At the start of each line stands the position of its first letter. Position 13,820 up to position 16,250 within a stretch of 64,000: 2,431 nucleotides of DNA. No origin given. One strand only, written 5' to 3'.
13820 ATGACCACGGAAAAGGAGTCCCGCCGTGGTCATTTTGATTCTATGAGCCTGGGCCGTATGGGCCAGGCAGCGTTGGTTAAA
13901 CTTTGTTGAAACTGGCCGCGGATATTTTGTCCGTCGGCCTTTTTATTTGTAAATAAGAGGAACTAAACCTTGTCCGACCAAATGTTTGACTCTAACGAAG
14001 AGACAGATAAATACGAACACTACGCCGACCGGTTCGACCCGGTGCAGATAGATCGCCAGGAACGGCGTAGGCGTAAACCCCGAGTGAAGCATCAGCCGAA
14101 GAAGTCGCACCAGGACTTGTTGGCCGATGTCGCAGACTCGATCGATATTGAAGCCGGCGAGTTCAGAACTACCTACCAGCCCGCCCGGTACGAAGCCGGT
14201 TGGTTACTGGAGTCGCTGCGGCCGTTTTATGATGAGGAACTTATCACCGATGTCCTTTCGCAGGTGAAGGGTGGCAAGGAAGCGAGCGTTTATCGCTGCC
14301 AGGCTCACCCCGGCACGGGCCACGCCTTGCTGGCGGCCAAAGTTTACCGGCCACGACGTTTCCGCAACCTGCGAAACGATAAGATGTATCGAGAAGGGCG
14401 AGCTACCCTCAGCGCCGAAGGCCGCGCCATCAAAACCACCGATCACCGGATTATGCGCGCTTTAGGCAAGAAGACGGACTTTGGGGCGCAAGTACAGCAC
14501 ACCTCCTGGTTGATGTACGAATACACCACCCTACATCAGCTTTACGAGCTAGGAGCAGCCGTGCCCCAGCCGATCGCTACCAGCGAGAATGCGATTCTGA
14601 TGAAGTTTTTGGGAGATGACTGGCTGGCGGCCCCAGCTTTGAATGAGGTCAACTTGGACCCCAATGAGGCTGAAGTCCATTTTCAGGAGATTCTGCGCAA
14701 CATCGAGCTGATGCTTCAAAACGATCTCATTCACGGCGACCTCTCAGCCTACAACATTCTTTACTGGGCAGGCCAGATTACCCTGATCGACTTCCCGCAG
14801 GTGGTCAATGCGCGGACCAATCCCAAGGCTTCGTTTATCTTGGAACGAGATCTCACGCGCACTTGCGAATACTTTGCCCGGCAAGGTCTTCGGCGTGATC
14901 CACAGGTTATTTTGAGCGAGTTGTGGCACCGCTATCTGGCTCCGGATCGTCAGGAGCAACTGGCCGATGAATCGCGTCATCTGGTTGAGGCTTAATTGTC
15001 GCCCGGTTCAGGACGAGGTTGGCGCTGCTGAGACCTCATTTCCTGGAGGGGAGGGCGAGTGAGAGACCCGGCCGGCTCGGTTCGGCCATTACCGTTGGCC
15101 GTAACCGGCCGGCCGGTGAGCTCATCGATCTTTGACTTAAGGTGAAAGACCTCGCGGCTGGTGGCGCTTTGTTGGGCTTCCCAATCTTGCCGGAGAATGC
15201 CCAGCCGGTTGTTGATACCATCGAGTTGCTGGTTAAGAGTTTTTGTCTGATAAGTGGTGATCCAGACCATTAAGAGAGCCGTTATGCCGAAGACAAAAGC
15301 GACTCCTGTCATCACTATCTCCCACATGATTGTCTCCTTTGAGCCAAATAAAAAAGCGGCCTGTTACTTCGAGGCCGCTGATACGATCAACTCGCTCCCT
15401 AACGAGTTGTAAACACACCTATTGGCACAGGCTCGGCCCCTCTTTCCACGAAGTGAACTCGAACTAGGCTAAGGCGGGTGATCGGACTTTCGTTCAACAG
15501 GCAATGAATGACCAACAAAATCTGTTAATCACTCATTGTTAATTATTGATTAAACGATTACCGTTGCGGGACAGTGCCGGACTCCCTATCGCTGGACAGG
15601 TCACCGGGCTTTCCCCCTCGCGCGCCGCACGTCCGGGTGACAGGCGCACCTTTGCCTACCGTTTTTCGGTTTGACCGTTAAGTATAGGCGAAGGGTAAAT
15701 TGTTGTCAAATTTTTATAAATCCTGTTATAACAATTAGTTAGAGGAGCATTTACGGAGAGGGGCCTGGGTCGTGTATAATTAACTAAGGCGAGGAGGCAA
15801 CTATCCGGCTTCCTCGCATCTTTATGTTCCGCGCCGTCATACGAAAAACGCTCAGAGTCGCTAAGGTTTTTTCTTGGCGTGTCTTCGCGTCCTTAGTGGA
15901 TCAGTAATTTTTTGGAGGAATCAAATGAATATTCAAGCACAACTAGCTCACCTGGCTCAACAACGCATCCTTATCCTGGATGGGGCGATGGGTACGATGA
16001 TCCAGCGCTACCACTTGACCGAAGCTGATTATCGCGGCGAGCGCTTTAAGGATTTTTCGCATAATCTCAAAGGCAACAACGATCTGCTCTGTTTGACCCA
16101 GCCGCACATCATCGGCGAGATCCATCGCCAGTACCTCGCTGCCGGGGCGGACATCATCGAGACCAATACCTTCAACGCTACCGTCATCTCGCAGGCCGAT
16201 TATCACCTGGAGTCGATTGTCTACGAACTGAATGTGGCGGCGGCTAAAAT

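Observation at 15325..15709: Cobalamin-riboswitch-like leader controlling only a 111-aa single-pass membrane protein, back to back with metH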

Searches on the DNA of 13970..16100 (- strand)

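Call 10: search_rna_families(sources=[L001, L002, L003, L004], threshold=evalue, max_evalue=1, show_alignments=2)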
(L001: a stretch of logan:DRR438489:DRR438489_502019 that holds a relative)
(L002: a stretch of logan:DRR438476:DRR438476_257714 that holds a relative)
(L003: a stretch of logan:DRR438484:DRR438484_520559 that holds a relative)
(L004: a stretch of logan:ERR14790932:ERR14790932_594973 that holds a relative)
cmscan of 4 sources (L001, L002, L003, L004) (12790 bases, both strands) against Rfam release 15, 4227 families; matches with E-value up to 1: 7.
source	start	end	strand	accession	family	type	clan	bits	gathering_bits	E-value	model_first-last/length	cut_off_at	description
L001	1616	1677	+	RF02901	AaHKsRNA41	Gene; sRNA;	-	28.1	97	0.0035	1-187/187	no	Aggregatibacter sRNA 41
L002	1616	1677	+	RF02901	AaHKsRNA41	Gene; sRNA;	-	28.1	97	0.0035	1-187/187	no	Aggregatibacter sRNA 41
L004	2232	2324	-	RF00415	SNORA30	Gene; snRNA; snoRNA; HACA-box;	-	26.1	90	0.16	1-129/129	no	Small nucleolar RNA SNORA30/SNORA37 family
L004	2212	2278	+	RF02901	AaHKsRNA41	Gene; sRNA;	-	22.3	97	0.14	1-187/187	no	Aggregatibacter sRNA 41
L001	92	173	+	RF01880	Xist_exon1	Gene; lncRNA;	-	17.6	50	0.44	1-85/85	no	X-chromosome inactivation gene exon 1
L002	92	173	+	RF01880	Xist_exon1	Gene; lncRNA;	-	17.6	50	0.44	1-85/85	no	X-chromosome inactivation gene exon 1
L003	92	173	+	RF01880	Xist_exon1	Gene; lncRNA;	-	17.6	50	0.44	1-85/85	no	X-chromosome inactivation gene exon 1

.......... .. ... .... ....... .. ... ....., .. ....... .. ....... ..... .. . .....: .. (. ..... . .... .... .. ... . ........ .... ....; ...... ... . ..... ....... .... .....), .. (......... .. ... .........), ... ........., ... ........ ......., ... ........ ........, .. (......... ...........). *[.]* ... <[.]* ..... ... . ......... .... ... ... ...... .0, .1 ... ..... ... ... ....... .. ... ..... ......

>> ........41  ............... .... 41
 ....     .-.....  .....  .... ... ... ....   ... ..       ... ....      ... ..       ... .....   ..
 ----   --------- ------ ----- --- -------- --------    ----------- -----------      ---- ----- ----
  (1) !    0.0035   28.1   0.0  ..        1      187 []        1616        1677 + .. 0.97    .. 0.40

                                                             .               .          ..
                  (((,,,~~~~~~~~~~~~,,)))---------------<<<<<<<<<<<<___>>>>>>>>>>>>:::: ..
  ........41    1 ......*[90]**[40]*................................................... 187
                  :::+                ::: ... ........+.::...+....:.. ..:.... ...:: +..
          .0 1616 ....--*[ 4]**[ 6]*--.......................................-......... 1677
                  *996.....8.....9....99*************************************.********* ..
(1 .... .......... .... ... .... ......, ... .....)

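Call 19: search_rna_families(sources=[L005, L038, L006, L007, L008, L009, L010, L011, L012, L013, L057, L014, L015], threshold=gathering)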
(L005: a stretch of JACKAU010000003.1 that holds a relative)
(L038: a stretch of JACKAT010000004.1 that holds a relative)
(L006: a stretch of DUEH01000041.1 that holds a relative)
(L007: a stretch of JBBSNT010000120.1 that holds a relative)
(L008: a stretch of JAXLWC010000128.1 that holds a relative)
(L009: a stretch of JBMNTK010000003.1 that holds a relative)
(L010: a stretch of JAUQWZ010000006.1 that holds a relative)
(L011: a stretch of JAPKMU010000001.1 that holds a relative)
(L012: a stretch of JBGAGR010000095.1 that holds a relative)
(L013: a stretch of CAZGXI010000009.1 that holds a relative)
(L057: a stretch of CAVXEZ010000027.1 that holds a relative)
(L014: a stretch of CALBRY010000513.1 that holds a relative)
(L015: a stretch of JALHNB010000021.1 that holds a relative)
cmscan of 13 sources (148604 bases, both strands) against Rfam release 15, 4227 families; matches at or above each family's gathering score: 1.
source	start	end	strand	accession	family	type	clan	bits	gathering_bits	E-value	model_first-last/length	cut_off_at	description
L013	6986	7056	+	RF00005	tRNA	Gene; tRNA;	CL00001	67.6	29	3.4e-12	1-71/71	no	tRNA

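Call 27: search_rna_families(sources=[L085, L086, L087], threshold=evalue, max_evalue=1, show_alignments=1)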
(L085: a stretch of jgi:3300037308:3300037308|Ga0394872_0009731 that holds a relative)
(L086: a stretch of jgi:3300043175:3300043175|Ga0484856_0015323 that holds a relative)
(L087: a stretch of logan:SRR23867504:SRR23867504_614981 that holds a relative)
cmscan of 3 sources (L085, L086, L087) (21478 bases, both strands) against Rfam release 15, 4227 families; matches with E-value up to 1: 5.
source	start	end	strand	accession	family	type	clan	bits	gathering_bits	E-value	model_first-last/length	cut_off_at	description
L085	1419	1511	+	RF00415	SNORA30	Gene; snRNA; snoRNA; HACA-box;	-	27.7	90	0.11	1-129/129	no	Small nucleolar RNA SNORA30/SNORA37 family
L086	3155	3247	+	RF00415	SNORA30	Gene; snRNA; snoRNA; HACA-box;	-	27.7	90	0.11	1-129/129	no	Small nucleolar RNA SNORA30/SNORA37 family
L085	1465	1520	-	RF02901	AaHKsRNA41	Gene; sRNA;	-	22.3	97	0.22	1-187/187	no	Aggregatibacter sRNA 41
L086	3201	3256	-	RF02901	AaHKsRNA41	Gene; sRNA;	-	22.3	97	0.22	1-187/187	no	Aggregatibacter sRNA 41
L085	7860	7974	+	RF02423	Bp1_781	Gene; sRNA;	-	20.1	80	0.19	1-230/230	no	Burkholderia sRNA Bp1_Cand871_SIPHT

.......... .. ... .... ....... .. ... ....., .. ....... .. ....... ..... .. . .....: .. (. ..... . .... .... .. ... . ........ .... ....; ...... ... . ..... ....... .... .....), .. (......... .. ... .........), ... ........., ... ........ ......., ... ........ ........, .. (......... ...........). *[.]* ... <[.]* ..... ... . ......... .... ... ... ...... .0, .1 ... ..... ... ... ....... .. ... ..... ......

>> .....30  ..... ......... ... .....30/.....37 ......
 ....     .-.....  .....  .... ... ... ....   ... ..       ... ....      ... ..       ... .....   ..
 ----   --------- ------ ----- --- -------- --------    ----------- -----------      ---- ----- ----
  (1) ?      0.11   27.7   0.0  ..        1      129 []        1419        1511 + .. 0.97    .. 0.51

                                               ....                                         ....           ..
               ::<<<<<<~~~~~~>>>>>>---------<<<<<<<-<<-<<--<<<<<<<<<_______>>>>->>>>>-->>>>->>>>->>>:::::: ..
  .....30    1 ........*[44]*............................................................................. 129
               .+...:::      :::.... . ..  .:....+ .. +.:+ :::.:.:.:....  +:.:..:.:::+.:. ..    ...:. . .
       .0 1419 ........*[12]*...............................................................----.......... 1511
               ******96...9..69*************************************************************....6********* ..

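Call 35: search_rna_families(sources=[L088, L089, L090, L091], threshold=evalue, max_evalue=1)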
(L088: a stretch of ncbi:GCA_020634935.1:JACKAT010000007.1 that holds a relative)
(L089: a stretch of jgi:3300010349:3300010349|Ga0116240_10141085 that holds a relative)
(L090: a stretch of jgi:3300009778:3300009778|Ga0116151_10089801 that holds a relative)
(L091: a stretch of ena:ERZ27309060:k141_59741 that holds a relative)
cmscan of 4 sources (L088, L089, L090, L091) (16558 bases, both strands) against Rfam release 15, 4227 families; matches with E-value up to 1: 4.
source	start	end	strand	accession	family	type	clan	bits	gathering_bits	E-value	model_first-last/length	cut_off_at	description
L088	8294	8353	+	RF03460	mir-561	Gene; miRNA;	-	34.1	90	0.0042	1-81/81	no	mir-561 microRNA precursor family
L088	8297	8351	+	RF03725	mir-7094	Gene; miRNA;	-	23.1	90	0.59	1-60/60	no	mir-7094 microRNA precursor family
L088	4289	4367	-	RF02275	Hammerhead_HH9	Gene; ribozyme;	CL00010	21.5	52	0.25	1-77/77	no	Hammerhead ribozyme HH9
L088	3221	3282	-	RF00223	IRES_Bip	Cis-reg; IRES;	-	14.5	40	0.99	1-263/263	no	bip internal ribosome entry site (IRES)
